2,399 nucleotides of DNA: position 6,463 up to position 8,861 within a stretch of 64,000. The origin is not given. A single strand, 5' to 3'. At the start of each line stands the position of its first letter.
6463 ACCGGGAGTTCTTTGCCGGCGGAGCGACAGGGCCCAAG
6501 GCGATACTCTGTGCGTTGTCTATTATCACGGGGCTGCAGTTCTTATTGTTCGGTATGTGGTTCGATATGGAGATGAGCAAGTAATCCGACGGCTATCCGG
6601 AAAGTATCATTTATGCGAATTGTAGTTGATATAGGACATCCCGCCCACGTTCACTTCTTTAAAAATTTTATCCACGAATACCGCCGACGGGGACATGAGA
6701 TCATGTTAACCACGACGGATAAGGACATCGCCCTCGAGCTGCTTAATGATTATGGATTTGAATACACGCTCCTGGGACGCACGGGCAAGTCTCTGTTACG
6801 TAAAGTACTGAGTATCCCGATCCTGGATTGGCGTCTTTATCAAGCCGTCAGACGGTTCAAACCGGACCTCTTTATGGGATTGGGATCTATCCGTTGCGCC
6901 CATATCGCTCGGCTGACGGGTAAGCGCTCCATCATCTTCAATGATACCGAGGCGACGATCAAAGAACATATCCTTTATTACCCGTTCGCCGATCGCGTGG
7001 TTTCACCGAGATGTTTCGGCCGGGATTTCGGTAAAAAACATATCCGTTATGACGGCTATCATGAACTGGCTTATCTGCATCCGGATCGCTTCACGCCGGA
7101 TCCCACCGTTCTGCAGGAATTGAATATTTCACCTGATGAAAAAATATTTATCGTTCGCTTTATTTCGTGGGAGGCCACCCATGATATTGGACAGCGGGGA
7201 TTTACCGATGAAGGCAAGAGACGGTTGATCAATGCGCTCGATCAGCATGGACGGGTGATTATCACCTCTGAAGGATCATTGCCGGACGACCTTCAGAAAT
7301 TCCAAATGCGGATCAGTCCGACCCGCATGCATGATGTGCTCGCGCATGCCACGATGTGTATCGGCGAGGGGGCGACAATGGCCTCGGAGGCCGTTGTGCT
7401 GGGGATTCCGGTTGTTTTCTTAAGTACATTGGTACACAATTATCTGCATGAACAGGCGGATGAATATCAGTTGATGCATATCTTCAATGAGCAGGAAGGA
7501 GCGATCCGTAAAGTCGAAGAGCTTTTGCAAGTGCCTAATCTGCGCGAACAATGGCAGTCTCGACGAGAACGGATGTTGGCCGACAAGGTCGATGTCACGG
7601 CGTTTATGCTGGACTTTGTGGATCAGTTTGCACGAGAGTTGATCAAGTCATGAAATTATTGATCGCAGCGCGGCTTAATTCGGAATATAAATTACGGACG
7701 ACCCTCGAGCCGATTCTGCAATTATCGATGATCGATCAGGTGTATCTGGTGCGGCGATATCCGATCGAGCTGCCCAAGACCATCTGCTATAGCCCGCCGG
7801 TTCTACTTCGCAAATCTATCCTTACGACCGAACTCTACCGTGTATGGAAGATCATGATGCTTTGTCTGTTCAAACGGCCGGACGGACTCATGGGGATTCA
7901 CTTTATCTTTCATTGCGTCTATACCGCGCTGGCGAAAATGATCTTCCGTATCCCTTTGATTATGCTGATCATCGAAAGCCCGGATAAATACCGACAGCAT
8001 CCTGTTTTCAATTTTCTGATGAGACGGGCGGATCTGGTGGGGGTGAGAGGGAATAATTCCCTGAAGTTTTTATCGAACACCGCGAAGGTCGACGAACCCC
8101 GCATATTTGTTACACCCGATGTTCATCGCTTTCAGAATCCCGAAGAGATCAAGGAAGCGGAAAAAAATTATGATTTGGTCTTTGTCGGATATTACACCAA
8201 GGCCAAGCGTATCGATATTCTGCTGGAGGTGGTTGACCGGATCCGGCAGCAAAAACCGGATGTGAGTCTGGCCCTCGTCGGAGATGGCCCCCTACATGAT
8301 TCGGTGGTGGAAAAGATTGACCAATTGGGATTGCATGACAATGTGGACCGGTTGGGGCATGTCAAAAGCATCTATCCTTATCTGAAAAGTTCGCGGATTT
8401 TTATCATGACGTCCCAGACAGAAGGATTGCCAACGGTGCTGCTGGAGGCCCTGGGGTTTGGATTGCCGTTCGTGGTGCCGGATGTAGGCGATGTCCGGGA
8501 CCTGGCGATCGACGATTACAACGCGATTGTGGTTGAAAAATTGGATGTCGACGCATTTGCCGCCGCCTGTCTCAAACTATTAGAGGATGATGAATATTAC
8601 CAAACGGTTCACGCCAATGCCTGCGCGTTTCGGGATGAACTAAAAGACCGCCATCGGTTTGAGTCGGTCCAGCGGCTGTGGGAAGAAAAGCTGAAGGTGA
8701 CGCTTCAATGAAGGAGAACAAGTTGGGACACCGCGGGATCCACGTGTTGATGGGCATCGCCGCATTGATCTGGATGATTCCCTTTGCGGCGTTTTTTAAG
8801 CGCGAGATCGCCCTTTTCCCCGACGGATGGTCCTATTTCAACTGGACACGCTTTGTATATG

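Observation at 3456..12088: A WbpB/WbpE/WbpD-like module plus a translationally coupled chain of glycosyltransferases ending in a YfhO-like GT-C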

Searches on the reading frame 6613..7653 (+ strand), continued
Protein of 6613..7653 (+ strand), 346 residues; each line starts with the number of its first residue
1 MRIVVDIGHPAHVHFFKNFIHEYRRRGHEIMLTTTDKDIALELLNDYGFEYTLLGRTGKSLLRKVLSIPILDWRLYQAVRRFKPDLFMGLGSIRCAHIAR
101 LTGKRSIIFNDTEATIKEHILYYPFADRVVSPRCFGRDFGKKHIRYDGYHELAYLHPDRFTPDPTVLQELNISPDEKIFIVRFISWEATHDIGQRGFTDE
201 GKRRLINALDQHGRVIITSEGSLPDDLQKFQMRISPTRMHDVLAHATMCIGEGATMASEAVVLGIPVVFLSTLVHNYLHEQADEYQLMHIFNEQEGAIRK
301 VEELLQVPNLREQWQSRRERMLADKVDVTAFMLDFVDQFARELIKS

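Call 60: find_encoding_contigs(protein=P0219, flank=7000, max_places=1)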
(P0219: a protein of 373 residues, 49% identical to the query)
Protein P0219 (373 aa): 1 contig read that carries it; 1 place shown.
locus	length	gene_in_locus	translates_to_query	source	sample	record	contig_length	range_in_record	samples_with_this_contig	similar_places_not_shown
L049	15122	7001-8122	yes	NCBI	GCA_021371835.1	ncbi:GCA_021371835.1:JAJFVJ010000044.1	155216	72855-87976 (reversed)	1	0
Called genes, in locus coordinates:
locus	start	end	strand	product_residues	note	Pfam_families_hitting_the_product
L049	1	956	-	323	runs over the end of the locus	PF01073:3Beta_HSD, PF01370:Epimerase, PF02719:Polysacc_synt_2, PF04321:RmlD_sub_bind, PF07993:NAD_binding_4, PF13460:NAD_binding_10, PF16363:GDP_Man_Dehyd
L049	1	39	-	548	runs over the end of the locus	PF01370:Epimerase, PF04321:RmlD_sub_bind, PF02719:Polysacc_synt_2 (weak), PF16363:GDP_Man_Dehyd, PF00483:NTP_transferase, PF12804:NTP_transf_3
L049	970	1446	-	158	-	PF00908:dTDP_sugar_isom, PF14667:Polysacc_synt_C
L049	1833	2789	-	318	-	PF01370:Epimerase, PF04321:RmlD_sub_bind, PF05368:NmrA, PF16363:GDP_Man_Dehyd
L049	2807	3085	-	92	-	PF01050:MannoseP_isomer, PF07883:Cupin_2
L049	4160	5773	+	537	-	PF00535:Glycos_transf_2, PF13641:Glyco_tranf_2_3 (weak)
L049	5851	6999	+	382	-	PF06508:QueC (weak)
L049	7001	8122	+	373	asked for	PF04007:DUF354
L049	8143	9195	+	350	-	-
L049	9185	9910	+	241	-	PF01209:Ubie_methyltran, PF00398:RrnaAD, PF13489:Methyltransf_23 (weak), PF13847:Methyltransf_31, PF08241:Methyltransf_11, PF13649:Methyltransf_25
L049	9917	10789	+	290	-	PF00535:Glycos_transf_2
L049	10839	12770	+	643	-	-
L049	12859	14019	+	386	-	PF13439:Glyco_transf_4, PF00534:Glycos_transf_1, PF13692:Glyco_trans_1_4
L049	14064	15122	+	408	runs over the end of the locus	PF13439:Glyco_transf_4, PF13579:Glyco_trans_4_4, PF20706:GT4-conflict, PF00534:Glycos_transf_1, PF13692:Glyco_trans_1_4, PF13524:Glyco_trans_1_2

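Call 61: find_encoding_contigs(protein=P0174, flank=7000, max_places=1)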
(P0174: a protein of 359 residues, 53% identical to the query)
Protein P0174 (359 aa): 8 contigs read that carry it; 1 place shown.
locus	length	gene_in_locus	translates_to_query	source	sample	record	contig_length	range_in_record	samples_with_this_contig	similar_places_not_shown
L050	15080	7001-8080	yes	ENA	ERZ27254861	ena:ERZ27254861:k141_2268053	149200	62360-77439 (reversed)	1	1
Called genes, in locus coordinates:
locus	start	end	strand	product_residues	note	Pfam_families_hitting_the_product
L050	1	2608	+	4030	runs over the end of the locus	PF23525:Methyltransf_36, PF01326:PPDK_N, PF00391:PEP-utilizers, PF02896:PEP-utilizers_C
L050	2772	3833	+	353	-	PF01408:GFO_IDH_MocA, PF03447:NAD_binding_3 (weak), PF02894:GFO_IDH_MocA_C, PF22725:GFO_IDH_MocA_C3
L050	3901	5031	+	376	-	PF00155:Aminotran_1_2, PF01041:DegT_DnrJ_EryC1, PF00266:Aminotran_5, PF01212:Beta_elim_lyase, PF01053:Cys_Met_Meta_PP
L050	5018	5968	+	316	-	PF00535:Glycos_transf_2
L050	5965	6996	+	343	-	PF01522:Polysacc_deac_1 (weak), PF10096:DUF2334 (faint)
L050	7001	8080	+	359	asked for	PF04007:DUF354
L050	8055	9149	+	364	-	PF20706:GT4-conflict, PF00534:Glycos_transf_1, PF13692:Glyco_trans_1_4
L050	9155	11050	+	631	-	PF13522:GATase_6, PF13537:GATase_7, PF00733:Asn_synthase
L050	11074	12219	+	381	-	-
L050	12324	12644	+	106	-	PF00085:Thioredoxin, PF00578:AhpC-TSA (weak), PF14595:Thioredoxin_9 (weak), PF13098:Thioredoxin_2, PF13905:Thioredoxin_8 (weak)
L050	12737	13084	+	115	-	PF02261:Asp_decarbox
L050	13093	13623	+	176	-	PF01327:Pep_deformylase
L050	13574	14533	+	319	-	PF16881:LIAS_N (faint), PF04055:Radical_SAM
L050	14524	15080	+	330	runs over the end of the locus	PF03706:LPG_synthase_TM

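Call 62: find_encoding_contigs(protein=P0184, flank=7000, max_places=1)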
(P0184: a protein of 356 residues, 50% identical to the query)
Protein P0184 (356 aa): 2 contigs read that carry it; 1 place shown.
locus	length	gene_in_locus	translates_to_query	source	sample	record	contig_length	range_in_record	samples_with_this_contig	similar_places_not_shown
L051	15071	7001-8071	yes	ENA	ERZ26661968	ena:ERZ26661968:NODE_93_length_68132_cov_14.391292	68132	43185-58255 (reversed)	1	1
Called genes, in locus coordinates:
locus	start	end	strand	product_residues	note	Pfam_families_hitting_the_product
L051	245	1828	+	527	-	PF12728:HTH_17, PF03446:NAD_binding_2, PF03721:UDPG_MGDP_dh_N, PF00984:UDPG_MGDP_dh, PF03720:UDPG_MGDP_dh_C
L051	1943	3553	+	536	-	PF01408:GFO_IDH_MocA, PF02894:GFO_IDH_MocA_C, PF22725:GFO_IDH_MocA_C3, PF25084:LbH_EIF2B, PF00132:Hexapep, PF25087:GMPPB_C (weak), PF14602:Hexapep_2 (weak)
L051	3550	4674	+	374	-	PF00155:Aminotran_1_2 (weak), PF01041:DegT_DnrJ_EryC1, PF01053:Cys_Met_Meta_PP (weak), PF01212:Beta_elim_lyase (faint)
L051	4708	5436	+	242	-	PF00535:Glycos_transf_2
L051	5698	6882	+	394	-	PF06508:QueC (weak)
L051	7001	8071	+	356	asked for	PF04007:DUF354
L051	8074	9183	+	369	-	PF02350:Epimerase_2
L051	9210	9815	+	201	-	PF06508:QueC (weak)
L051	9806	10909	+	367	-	PF13439:Glyco_transf_4, PF13477:Glyco_trans_4_2, PF13579:Glyco_trans_4_4 (weak), PF00534:Glycos_transf_1, PF13692:Glyco_trans_1_4, PF13524:Glyco_trans_1_2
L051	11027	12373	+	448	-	PF02310:B12-binding, PF04055:Radical_SAM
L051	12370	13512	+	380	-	PF01041:DegT_DnrJ_EryC1, PF00155:Aminotran_1_2 (weak), PF01212:Beta_elim_lyase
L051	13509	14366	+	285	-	PF01073:3Beta_HSD, PF01370:Epimerase, PF02719:Polysacc_synt_2, PF04321:RmlD_sub_bind, PF05368:NmrA (weak), PF07993:NAD_binding_4 (faint), PF13460:NAD_binding_10, PF16363:GDP_Man_Dehyd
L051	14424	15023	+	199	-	PF00132:Hexapep, PF14602:Hexapep_2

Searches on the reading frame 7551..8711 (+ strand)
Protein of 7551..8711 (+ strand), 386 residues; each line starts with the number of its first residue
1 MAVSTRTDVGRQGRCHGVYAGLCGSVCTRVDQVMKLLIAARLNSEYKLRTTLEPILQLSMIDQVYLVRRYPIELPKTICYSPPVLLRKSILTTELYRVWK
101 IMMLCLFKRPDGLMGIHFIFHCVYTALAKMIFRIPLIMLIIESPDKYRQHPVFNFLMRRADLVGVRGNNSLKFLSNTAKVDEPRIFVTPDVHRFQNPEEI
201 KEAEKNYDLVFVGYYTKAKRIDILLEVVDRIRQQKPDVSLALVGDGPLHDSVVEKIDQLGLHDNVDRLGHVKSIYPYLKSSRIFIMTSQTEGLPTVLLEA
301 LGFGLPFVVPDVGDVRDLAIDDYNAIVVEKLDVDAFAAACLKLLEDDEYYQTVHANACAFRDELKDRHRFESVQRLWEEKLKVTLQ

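Call 3: search_protein_families(library=pfam, proteins=[window:7551-8711:+], max_evalue=0.01)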
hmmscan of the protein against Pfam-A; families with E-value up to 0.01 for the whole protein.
window:7551-8711:+ (386 aa): 5 families
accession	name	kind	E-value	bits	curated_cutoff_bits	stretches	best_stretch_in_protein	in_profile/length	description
PF00534.26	Glycos_transf_1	-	4.5e-33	114.6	26.4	1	195-357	4-169/172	Glycosyl transferases group 1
PF13692.12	Glyco_trans_1_4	-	6.3e-32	111.2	27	1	208-346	3-142/142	Glycosyl transferases group 1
PF20706.3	GT4-conflict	-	9.4e-05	22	26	1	182-311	172-312/385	Family 4 Glycosyltransferase in conflict systems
PF04230.19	PS_pyruv_trans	-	0.0014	19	25.3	1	156-214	119-171/280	Polysaccharide pyruvyl transferase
PF13524.12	Glyco_trans_1_2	-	0.0024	18.3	25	1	228-370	6-135/144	Glycosyl transferase-like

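Call 4: search_protein_families(library=ncbifam, proteins=[window:7551-8711:+], max_evalue=0.01)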
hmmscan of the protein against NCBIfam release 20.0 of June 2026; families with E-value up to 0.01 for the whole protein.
window:7551-8711:+ (386 aa): 34 families (the best 25 are shown)
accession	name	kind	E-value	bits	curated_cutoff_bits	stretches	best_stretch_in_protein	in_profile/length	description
TIGR03999.1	thiol_BshA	equivalog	1.6e-24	86.5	273.7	1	186-361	175-353/375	N-acetyl-alpha-D-glucosaminyl L-malate synthase BshA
NF041876.1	EPS_EpsE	equivalog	8.4e-20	71.4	400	1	193-357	199-372/389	exopolysaccharide biosynthesis GT4 family glycosyltransferase EpsE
NF050056.1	ProtGlycPglH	equivalog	2.6e-19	69.5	600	1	126-359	101-332/354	GalNAc-alpha-(1->4)-GalNAc-alpha-(1->3)-diNAcBac-PP-undecaprenol alpha-1,4-N-acetyl-D-galactosaminyltransferase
TIGR03088.1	stp2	hypoth_equivalog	1.4e-18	67.2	409.05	1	213-353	201-345/374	TIGR03088 family PEP-CTERM/XrtA system glycosyltransferase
NF047684.1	TeichurnBiosyTuaC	equivalog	2.7e-18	66.1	550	1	203-356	216-364/391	teichuronic acid biosynthesis protein TuaC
NF047880.1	glyco_SdgA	exception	1.4e-15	56.9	800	1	199-372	307-482/488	serine-aspartate repeat adhesin O-glycosyltransferase SdgA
NF050063.1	ProtGlycPglJ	equivalog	3.7e-15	56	500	1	154-357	139-343/363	N-acetylgalactosamine-N,N'-diacetylbacillosaminyl-diphospho-undecaprenol 4-alpha-N-acetylgalactosaminyltransferase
NF007396.0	PRK09922.1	equivalog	3.9e-14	52.3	385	1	201-353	177-333/361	lipopolysaccharide 1,6-galactosyltransferase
TIGR04063.1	stp3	hypoth_equivalog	2.5e-12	46.4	442.05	1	206-366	213-380/397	TIGR04063 family PEP-CTERM/XrtA system glycosyltransferase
NF047881.1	glyco_SdgB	exception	3.1e-12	45.9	800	1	203-356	318-472/496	serine-aspartate repeat adhesin O-glycosyltransferase SdgB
NF011726.0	PRK15179.1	equivalog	3.1e-11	42.3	733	1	218-313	529-624/694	Vi polysaccharide biosynthesis protein TviE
NF041010.1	glycosy_Agl16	equivalog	1.5e-10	40.5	575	1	193-368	169-339/352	glycosylation protein Agl16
TIGR02918.1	TIGR02918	equivalog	2.1e-10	39.9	574.6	1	179-313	293-425/500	accessory Sec system glycosyltransferase GtfA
NF038011.1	PelF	equivalog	2.2e-10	40.2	100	1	190-356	290-467/489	GT4 family glycosyltransferase PelF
NF012034.0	PRK15490.1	equivalog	4.4e-10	38.6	813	1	224-340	416-532/578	Vi polysaccharide biosynthesis glycosyltransferase TviE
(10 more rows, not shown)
